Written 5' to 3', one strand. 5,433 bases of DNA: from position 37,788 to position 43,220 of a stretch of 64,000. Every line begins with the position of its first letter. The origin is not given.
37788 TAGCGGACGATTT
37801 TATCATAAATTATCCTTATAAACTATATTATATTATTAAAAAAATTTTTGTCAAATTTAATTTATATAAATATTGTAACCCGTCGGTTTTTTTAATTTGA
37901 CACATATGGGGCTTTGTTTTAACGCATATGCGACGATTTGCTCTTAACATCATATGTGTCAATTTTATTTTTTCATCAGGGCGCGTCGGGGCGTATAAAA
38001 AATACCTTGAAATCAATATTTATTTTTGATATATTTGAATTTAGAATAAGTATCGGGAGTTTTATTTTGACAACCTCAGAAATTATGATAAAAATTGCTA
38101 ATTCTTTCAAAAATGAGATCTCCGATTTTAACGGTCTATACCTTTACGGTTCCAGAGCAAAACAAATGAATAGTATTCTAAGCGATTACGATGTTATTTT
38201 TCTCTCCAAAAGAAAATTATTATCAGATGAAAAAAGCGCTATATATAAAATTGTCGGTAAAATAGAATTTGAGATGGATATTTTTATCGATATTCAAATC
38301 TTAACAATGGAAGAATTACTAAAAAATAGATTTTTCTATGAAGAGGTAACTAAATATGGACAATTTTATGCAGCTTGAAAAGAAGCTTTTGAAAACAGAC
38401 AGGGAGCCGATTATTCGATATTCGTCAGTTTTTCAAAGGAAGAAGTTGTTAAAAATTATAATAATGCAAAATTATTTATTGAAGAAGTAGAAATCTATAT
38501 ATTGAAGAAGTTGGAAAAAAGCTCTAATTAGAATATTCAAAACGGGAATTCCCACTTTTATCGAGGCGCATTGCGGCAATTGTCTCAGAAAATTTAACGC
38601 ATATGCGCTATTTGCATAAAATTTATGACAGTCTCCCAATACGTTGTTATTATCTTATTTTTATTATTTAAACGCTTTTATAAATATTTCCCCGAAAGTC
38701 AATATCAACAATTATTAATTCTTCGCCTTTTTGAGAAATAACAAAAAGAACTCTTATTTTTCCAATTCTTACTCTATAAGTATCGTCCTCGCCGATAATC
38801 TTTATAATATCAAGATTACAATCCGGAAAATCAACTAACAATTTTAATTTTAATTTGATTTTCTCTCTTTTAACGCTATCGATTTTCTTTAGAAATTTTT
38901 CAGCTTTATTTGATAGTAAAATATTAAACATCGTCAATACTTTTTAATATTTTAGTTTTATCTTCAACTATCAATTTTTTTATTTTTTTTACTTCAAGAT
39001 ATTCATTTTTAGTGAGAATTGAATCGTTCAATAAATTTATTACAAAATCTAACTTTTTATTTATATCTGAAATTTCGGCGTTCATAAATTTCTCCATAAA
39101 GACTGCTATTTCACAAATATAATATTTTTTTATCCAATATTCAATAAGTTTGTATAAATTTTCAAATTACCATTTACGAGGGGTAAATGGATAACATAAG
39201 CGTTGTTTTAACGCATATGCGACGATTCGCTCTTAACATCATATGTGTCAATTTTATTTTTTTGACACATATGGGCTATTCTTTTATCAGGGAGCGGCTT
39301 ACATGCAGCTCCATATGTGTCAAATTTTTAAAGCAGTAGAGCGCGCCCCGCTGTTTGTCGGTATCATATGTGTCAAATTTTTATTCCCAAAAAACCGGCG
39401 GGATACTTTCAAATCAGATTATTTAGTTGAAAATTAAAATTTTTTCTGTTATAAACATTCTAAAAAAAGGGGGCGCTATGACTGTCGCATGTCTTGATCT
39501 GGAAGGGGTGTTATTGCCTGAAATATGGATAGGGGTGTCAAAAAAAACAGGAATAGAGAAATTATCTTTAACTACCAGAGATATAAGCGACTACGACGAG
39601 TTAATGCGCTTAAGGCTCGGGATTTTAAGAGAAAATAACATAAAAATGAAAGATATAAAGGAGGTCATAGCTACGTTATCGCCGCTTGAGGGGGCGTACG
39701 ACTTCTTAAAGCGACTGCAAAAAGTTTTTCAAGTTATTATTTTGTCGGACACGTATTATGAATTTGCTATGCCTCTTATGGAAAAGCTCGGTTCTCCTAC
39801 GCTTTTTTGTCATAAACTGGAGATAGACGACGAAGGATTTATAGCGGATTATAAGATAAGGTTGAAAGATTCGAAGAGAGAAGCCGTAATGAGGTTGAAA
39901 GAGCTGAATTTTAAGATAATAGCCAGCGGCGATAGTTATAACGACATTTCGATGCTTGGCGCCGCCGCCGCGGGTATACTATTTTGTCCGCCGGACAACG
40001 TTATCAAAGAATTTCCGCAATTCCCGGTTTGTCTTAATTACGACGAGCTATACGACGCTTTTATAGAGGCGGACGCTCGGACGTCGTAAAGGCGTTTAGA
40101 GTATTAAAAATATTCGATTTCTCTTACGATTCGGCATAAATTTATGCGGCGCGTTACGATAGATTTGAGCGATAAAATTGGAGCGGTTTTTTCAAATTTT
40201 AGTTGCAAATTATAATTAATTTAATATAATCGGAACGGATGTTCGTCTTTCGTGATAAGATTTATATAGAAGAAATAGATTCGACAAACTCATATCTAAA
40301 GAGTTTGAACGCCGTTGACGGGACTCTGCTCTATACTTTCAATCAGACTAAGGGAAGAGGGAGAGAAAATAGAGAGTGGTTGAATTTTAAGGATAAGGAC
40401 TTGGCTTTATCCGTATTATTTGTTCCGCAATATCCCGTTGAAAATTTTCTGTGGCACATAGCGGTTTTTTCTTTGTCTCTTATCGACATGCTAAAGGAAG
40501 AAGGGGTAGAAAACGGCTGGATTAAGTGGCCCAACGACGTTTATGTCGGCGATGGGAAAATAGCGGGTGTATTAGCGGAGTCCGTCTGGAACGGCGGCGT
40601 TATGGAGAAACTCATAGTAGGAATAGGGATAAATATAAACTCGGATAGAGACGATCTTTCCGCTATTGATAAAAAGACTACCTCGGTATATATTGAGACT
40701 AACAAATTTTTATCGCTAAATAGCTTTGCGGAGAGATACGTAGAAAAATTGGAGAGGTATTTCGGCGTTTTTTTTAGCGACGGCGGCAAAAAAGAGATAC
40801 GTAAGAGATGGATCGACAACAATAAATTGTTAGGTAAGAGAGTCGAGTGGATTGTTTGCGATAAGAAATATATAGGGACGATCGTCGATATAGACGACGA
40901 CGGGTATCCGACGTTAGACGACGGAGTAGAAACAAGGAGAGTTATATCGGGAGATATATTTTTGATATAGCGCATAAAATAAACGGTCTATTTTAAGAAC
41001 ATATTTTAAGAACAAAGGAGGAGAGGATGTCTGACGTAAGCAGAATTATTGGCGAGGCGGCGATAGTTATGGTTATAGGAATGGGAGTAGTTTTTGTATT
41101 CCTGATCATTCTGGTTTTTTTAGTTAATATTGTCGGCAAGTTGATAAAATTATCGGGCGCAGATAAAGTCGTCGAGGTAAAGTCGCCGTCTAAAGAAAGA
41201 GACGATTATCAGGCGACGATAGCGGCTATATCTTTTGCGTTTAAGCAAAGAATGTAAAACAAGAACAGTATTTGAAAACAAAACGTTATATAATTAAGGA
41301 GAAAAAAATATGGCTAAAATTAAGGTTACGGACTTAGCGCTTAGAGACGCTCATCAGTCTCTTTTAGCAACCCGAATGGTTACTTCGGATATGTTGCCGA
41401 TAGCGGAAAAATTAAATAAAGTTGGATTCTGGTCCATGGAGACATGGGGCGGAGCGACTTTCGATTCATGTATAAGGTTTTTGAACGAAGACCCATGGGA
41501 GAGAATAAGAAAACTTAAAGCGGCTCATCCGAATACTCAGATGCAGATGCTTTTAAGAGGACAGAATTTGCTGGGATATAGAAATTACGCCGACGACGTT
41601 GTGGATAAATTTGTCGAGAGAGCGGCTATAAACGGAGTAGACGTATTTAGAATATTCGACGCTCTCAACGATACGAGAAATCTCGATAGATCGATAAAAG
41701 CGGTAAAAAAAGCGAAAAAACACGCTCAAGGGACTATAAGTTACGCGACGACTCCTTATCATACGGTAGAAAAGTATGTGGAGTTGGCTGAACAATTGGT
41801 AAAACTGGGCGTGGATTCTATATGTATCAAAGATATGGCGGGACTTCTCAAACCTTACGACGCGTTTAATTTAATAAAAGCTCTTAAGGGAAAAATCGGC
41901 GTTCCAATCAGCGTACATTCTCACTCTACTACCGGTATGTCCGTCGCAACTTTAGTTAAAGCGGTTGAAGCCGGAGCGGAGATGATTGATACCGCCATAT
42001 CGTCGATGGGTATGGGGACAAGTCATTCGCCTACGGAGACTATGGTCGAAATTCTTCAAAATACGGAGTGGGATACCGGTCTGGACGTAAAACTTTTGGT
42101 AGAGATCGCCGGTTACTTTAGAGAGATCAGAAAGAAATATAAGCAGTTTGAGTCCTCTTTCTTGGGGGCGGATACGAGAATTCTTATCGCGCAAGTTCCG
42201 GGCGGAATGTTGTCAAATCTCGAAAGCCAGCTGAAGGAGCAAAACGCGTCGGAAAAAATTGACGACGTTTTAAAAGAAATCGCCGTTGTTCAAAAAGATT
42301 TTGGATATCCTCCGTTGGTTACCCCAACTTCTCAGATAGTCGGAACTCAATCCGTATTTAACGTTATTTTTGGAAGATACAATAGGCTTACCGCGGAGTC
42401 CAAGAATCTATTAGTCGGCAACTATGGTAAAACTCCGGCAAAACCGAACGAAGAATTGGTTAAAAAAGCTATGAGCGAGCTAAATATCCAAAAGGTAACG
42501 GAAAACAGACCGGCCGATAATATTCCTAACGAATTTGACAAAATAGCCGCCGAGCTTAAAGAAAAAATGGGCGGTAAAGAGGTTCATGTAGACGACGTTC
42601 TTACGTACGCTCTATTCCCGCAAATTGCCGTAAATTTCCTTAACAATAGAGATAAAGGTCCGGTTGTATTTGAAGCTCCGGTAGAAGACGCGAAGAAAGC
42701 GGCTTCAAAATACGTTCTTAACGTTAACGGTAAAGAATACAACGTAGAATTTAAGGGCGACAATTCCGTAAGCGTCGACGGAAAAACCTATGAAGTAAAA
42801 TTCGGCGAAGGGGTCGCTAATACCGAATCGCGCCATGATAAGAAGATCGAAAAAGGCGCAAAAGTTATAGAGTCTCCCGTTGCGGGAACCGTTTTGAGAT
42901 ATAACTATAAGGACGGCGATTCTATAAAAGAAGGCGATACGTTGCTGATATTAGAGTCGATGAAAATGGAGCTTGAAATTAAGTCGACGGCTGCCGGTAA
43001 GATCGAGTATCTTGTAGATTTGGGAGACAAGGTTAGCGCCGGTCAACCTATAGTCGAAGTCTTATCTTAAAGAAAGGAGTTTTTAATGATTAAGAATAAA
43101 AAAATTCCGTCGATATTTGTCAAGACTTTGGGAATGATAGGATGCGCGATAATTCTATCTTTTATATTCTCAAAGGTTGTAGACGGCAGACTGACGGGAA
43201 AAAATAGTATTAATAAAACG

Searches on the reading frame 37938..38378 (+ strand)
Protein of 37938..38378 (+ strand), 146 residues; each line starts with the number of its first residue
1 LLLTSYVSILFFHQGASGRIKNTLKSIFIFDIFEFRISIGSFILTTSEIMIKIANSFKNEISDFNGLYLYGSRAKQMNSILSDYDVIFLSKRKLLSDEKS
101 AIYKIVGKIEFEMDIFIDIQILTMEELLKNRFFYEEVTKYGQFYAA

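Call 12: search_protein_families(library=pfam, proteins=[window:37938-38378:+], max_evalue=0.01)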
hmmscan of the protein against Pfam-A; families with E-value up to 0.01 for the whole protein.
window:37938-38378:+ (146 aa): 1 family
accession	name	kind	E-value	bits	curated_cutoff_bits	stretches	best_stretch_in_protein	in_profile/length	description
PF18765.7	Polbeta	-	1.7e-06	28.5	26.9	1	52-127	2-71/93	Polymerase beta, Nucleotidyltransferase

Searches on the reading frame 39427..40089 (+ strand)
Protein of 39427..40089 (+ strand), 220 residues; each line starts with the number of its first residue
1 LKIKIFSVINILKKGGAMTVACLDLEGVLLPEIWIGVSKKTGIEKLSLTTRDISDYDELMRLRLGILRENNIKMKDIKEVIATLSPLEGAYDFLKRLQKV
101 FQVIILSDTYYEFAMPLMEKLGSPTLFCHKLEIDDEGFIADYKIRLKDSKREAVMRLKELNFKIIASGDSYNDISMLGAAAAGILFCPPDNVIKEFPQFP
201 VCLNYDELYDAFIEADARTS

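Call 12: search_protein_families(library=pfam, proteins=[window:39427-40089:+], max_evalue=0.01)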
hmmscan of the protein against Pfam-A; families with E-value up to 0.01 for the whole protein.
window:39427-40089:+ (220 aa): 4 families
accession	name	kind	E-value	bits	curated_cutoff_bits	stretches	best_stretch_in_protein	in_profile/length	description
PF00702.32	Hydrolase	-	6e-11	43.5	26.4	1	74-180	87-190/191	haloacid dehalogenase-like hydrolase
PF12710.13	HAD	-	1e-08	36.3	27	1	83-177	85-188/189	haloacid dehalogenase-like hydrolase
PF06888.18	Put_Phosphatase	-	0.0011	18.9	27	1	43-127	26-116/234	Putative Phosphatase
PF08282.18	Hydrolase_3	-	0.0059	16.8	20.9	0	163-184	205-226/255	haloacid dehalogenase-like hydrolase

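Call 46: find_homologous_proteins(query=window:39478-40089:+, max_evalue=1e-20)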
Query window:39478-40089:+ (203 aa): 7999 proteins with E <= 1e-20 among 8000 candidates; the best 120 are listed.
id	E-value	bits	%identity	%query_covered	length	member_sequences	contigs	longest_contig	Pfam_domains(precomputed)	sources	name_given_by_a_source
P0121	7.7e-129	445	100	100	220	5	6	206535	PF00702.33,PF12710.14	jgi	-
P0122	9.2e-120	415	-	-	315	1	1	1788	PF00702.33,PF08282.19,PF06888.19,PF12710.14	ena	-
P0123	2.2e-119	414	91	100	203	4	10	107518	PF00702.33,PF12710.14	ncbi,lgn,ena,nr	ncbi:MAG: bifunctional phosphoserine phosphatase/homoserine phosphotransferase ThrH [Spirochaetes ba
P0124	2.6e-94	332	75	99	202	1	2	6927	PF00702.33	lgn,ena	-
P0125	1.5e-90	320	69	100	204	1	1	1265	PF00702.33,PF12710.14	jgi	jgi:phosphoserine / homoserine phosphotransferase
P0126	1.6e-88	313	68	100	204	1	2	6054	PF00702.33,PF06888.19,PF12710.14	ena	-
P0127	2.1e-88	313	72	98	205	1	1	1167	PF00702.33,PF06888.19,PF12710.14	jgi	jgi:phosphoserine / homoserine phosphotransferase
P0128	2.6e-88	313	70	98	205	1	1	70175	PF00702.33,PF12710.14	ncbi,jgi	-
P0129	1.8e-87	310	68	100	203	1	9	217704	PF00702.33,PF12710.14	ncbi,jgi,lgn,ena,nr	ncbi:MAG: phosphoserine phosphatase [Spirochaetes bacterium GWD1_27_9]|nr:MAG: phosphoserine phospha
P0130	2.5e-87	310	70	98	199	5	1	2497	PF00702.33,PF12710.14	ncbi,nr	ncbi:MAG: bifunctional phosphoserine phosphatase/homoserine phosphotransferase ThrH [Spirochaetales 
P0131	3.4e-87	309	-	-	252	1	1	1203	PF00702.33,PF08282.19,PF12710.14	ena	-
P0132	4.2e-87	309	69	98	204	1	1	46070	PF00702.33,PF06888.19,PF12710.14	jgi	jgi:phosphoserine / homoserine phosphotransferase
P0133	7.0e-87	308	69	98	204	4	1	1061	PF00702.33,PF06888.19,PF12710.14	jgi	jgi:phosphoserine/homoserine phosphotransferase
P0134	1.2e-86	307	70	98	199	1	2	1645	PF00702.33,PF12710.14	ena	-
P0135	1.7e-86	307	70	98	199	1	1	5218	PF00702.33,PF12710.14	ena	-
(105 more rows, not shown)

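Call 47: find_encoding_contigs(protein=P0123, flank=10000, max_places=3)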
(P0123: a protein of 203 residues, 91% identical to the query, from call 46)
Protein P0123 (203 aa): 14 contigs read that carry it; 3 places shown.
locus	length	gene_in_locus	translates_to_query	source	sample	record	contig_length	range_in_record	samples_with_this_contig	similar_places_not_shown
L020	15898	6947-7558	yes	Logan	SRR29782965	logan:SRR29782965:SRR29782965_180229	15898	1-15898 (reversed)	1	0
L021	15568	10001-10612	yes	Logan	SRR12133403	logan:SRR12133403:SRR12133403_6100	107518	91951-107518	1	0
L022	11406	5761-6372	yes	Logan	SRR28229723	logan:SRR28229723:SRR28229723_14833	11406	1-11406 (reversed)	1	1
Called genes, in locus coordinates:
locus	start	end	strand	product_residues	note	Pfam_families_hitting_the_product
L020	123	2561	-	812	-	PF12349:Sterol-sensing (faint), PF03176:MMPL, PF00873:ACR_tran (weak), PF02355:SecD_SecF_C (weak)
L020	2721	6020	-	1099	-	PF13428:TPR_14 (faint), PF14559:TPR_19 (faint)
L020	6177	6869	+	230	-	PF16561:AMPK1_CBM (faint), PF02922:CBM_48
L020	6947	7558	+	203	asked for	PF00702:Hydrolase, PF12710:HAD (weak)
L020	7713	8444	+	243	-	PF03099:BPL_LplA_LipB, PF02237:BPL_C (weak)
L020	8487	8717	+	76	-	PF04277:OAD_gamma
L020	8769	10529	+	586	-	PF00682:HMGL-like, PF25984:BSH_YknX (faint), PF02436:PYC_OADA, PF00364:Biotin_lipoyl, PF25917:BSH_RND (weak)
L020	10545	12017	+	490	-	PF03977:OAD_beta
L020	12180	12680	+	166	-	-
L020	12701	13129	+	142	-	-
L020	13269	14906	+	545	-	-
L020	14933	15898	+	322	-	?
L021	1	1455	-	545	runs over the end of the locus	-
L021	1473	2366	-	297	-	PF02195:ParB_N, PF17762:HTH_ParB, PF23552:ParB_C (weak)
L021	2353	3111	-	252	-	PF00142:Fer4_NifH (weak), PF01656:CbiA, PF02374:ArsA_ATPase (weak), PF06564:CBP_BcsQ (weak), PF09140:MipZ, PF10609:ParA, PF13614:AAA_31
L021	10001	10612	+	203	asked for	PF00702:Hydrolase, PF12710:HAD (weak)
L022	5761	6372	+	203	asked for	PF00702:Hydrolase, PF12710:HAD (weak)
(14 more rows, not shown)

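Call 106: find_encoding_contigs(protein=P0121, flank=500, max_places=3)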
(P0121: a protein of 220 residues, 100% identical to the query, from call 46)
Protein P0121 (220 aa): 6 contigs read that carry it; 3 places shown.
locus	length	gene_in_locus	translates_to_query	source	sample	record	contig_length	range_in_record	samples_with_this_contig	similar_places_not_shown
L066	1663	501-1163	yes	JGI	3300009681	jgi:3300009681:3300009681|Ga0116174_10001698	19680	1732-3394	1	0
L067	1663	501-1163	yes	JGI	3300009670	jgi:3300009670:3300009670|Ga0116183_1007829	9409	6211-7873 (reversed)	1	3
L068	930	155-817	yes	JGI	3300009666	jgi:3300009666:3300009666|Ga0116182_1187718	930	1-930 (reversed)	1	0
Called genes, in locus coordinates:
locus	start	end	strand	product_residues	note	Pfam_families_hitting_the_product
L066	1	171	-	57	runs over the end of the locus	-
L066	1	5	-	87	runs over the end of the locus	PF05016:ParE_toxin (weak)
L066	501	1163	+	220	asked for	PF00702:Hydrolase, PF12710:HAD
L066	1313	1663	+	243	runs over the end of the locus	PF03099:BPL_LplA_LipB, PF02237:BPL_C (weak)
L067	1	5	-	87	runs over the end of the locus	PF05016:ParE_toxin (weak)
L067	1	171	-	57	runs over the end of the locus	-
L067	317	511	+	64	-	-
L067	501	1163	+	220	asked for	PF00702:Hydrolase, PF12710:HAD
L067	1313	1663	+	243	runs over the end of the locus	PF03099:BPL_LplA_LipB, PF02237:BPL_C (weak)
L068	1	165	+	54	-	?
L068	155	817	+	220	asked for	PF00702:Hydrolase, PF12710:HAD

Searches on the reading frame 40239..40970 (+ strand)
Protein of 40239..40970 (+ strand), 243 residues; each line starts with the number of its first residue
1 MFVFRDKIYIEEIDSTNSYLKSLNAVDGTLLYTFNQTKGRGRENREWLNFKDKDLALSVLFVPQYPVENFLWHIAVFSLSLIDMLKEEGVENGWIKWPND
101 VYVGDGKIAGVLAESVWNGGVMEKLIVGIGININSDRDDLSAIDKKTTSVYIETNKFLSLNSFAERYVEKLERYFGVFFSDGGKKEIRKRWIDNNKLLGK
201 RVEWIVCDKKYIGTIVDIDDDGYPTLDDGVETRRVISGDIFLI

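Call 44: search_protein_families(library=pfam, proteins=[window:40239-40970:+], max_evalue=0.001)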
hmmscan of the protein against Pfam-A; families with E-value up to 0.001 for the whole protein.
window:40239-40970:+ (243 aa): 2 families
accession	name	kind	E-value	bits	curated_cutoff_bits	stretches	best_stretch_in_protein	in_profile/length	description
PF03099.24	BPL_LplA_LipB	-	4.2e-16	59.5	21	1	11-132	3-133/133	Biotin/lipoate A/B protein ligase family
PF02237.23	BPL_C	-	1.3e-05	25.4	21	1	198-242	2-47/48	Biotin protein ligase C terminal domain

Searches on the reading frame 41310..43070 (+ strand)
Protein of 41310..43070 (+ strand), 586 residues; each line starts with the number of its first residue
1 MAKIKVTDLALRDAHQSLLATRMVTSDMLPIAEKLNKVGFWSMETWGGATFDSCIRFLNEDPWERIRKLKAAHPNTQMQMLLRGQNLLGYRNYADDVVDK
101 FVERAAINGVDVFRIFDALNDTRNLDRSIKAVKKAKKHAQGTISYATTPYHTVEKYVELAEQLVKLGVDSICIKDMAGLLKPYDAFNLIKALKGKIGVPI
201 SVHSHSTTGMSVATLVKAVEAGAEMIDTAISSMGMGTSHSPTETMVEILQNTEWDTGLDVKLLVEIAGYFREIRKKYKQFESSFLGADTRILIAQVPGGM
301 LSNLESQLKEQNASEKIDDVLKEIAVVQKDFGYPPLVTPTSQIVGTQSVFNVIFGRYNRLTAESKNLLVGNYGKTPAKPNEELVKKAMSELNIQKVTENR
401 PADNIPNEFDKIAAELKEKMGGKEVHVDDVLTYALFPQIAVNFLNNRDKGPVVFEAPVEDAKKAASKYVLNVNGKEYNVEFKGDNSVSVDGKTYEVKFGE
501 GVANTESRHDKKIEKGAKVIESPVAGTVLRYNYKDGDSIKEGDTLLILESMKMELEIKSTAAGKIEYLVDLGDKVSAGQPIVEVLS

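Call 45: search_protein_families(library=pfam, proteins=[window:41310-43070:+], max_evalue=0.001)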
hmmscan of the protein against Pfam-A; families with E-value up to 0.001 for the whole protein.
window:41310-43070:+ (586 aa): 4 families
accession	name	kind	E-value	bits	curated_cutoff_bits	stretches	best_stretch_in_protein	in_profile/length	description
PF02436.23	PYC_OADA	-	2.1e-51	175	27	1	291-486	1-197/201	Conserved carboxylase domain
PF00682.25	HMGL-like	-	1.2e-24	87.6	29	1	4-267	2-257/260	HMGL-like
PF00364.28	Biotin_lipoyl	-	6.8e-17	61.5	22.1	1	519-583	2-72/73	Biotin-requiring enzyme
PF13533.13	Biotin_lipoyl_2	-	1.1e-06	28.7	29.8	1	520-549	3-32/32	Biotin-lipoyl like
